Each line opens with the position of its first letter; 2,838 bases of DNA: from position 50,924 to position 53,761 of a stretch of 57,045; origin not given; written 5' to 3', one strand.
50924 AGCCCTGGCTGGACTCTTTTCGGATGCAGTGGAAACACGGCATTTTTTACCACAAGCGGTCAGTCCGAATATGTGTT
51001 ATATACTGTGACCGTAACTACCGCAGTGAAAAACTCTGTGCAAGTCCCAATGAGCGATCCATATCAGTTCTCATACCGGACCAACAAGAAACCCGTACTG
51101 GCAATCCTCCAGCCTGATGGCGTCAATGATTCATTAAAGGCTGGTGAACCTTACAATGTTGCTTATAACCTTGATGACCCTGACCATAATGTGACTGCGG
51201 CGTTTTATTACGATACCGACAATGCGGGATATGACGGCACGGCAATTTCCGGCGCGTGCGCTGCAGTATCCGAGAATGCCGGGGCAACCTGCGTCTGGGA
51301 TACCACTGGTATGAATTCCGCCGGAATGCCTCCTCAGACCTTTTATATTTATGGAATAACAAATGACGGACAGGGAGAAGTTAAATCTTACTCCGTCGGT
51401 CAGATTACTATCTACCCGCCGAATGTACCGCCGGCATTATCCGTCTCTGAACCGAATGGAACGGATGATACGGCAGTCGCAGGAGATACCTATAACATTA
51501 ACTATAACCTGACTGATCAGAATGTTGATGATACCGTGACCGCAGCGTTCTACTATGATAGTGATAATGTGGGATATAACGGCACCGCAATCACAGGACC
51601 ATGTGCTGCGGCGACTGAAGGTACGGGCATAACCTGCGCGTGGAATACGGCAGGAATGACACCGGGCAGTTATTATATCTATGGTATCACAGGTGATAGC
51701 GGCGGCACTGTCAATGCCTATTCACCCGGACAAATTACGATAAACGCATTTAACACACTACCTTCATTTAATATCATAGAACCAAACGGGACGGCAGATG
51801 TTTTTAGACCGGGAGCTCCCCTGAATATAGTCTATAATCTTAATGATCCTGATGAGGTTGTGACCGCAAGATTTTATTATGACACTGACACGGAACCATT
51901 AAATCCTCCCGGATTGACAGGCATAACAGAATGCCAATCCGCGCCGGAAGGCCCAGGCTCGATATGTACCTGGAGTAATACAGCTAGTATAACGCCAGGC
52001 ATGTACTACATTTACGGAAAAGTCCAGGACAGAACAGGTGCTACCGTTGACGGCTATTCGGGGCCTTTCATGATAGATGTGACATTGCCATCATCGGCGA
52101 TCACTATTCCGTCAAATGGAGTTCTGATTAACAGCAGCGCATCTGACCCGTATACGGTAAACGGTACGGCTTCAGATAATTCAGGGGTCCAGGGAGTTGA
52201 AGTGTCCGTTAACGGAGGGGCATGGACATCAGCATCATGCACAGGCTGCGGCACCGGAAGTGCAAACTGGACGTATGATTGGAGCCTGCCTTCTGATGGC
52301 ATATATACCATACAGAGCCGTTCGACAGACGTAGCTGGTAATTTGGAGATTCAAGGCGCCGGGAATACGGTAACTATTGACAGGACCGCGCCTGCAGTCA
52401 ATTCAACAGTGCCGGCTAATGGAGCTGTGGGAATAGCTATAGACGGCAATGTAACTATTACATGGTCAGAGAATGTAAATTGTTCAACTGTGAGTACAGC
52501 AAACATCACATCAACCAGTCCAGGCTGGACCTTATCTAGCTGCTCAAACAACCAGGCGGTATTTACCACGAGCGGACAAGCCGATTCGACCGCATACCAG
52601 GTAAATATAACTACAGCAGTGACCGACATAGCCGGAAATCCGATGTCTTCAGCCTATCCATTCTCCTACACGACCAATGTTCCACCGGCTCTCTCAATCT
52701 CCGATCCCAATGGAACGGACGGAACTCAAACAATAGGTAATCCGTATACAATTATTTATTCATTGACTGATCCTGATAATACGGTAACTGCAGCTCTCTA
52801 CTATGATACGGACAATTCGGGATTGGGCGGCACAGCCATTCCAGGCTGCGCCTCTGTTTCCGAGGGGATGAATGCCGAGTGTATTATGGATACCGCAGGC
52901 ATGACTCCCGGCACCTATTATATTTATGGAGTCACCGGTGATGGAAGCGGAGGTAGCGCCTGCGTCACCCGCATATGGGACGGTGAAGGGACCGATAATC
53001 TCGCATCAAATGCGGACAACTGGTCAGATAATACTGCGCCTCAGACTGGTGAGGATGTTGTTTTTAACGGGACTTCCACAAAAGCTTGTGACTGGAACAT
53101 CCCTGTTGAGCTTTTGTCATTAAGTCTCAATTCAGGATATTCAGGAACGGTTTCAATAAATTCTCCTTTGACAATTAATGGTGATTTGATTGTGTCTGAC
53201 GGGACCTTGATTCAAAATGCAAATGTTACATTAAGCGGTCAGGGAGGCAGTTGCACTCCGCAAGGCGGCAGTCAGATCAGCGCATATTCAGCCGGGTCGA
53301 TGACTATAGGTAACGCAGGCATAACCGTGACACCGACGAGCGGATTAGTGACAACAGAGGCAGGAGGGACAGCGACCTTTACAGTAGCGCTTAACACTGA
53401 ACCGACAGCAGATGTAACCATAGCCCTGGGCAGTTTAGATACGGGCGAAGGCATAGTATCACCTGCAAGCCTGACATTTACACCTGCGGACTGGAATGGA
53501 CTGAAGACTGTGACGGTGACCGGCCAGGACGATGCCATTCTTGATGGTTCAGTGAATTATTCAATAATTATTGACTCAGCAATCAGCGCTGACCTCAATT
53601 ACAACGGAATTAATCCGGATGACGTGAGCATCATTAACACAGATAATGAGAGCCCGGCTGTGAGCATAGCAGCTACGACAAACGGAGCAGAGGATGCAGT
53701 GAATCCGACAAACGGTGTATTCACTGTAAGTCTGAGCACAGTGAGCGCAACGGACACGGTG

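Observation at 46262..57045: Unlisted giant ORF (>3594 codons, open at the window edge): alkaline-phosphatase head fused to CBM-like, Ig-like and Calx-beta arrays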

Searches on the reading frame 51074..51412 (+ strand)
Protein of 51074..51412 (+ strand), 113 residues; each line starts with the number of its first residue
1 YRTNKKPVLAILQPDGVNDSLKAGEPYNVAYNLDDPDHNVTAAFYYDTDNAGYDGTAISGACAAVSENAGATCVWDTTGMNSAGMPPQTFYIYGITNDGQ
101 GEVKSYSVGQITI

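Call 20: search_protein_families(library=pfam, proteins=[window:51074-51412:+], max_evalue=1)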
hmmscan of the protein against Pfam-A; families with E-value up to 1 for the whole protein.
window:51074-51412:+ (113 aa): 0 families

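Call 87: search_solved_structures(query=A4, max_evalue=1)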
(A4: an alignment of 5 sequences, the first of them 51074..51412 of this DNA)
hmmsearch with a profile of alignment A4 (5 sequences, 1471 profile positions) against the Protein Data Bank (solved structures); distinct sequences matched with E-value up to 1: 3.
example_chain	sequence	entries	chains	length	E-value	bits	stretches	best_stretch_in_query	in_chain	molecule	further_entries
8wab_A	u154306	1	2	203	6.9e-05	23.4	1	346-530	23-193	DNRLRE domain-containing protein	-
3b4u_A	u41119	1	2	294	0.24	11.7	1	54-100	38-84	Dihydrodipicolinate synthase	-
9igq_A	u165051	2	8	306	0.64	10.3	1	1308-1420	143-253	Polyphosphate--nucleotide phosphotransferase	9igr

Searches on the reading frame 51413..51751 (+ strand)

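Call 20: search_protein_families(library=pfam, proteins=[window:51413-51751:+], max_evalue=1)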
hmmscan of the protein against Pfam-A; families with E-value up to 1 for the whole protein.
window:51413-51751:+ (113 aa): 1 family
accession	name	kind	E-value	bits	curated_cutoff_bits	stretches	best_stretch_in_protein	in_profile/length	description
PF15999.10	DUF4774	-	0.059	13.6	25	0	53-72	29-48/56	Domain of unknown function (DUF4774)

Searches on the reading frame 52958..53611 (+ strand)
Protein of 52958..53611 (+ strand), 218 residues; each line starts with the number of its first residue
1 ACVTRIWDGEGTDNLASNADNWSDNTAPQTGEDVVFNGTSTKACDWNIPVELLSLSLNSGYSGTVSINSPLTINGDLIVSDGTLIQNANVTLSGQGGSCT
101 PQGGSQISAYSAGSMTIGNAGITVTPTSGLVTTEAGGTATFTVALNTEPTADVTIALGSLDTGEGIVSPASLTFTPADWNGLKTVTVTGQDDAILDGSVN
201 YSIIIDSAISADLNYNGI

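Call 20: search_protein_families(library=pfam, proteins=[window:52958-53510:+], max_evalue=1)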
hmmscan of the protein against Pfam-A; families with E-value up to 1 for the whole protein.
window:52958-53510:+ (184 aa): 3 families
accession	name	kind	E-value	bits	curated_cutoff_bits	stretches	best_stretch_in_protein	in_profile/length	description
PF17766.7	fn3_6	-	0.11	13.1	26.4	1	106-161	31-85/99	Fibronectin type-III domain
PF14828.11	Amnionless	-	0.31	10.2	30.4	1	17-47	11-41/442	Amnionless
PF13620.12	CarboxypepD_reg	-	0.92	10.3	32.3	0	72-157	1-81/82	Carboxypeptidase regulatory-like domain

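Call 62: find_related_loci(query=window:52958-53611:+, collection=metagenome_contigs, flank=10000)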
Query window:52958-53611:+ (218 aa) in metagenome_contigs; peptide patterns used: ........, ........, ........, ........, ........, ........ (x = any residue, [..] = any of these).
337 stretches matched a pattern; 66 encode a relative of the query (tblastn E <= 1e-3); 66 distinct loci.
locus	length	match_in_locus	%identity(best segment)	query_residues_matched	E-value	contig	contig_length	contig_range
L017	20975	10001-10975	65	120-218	3e-33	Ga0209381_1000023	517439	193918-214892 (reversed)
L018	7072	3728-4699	64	120-218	3e-32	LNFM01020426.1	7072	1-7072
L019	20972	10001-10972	61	120-218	1e-31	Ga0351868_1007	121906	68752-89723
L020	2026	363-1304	66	118-218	2e-31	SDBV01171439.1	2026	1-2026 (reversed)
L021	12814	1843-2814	61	120-218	1e-31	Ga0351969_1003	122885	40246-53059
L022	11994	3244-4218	62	120-218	8e-31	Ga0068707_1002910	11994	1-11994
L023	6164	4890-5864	59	120-218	1e-29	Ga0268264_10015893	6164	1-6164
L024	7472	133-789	62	120-218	1e-29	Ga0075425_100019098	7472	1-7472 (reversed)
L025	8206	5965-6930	60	120-218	1e-29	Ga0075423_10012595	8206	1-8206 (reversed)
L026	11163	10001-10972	44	42-218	8e-30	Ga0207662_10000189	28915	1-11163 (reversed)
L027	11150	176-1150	61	120-218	1e-28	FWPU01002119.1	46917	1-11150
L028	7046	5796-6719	58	121-218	2e-28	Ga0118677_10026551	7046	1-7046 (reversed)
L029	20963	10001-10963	58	103-218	2e-27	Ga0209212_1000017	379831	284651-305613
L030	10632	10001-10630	58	120-218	5e-26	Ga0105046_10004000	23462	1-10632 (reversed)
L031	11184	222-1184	52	79-218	3e-26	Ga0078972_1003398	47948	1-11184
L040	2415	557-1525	50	102-218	3e-22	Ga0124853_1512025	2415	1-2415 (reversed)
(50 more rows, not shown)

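Call 88: search_solved_structures(query=window:52958-53611:+, max_evalue=1)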
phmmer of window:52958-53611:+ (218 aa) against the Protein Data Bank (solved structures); distinct sequences matched with E-value up to 1: 0.
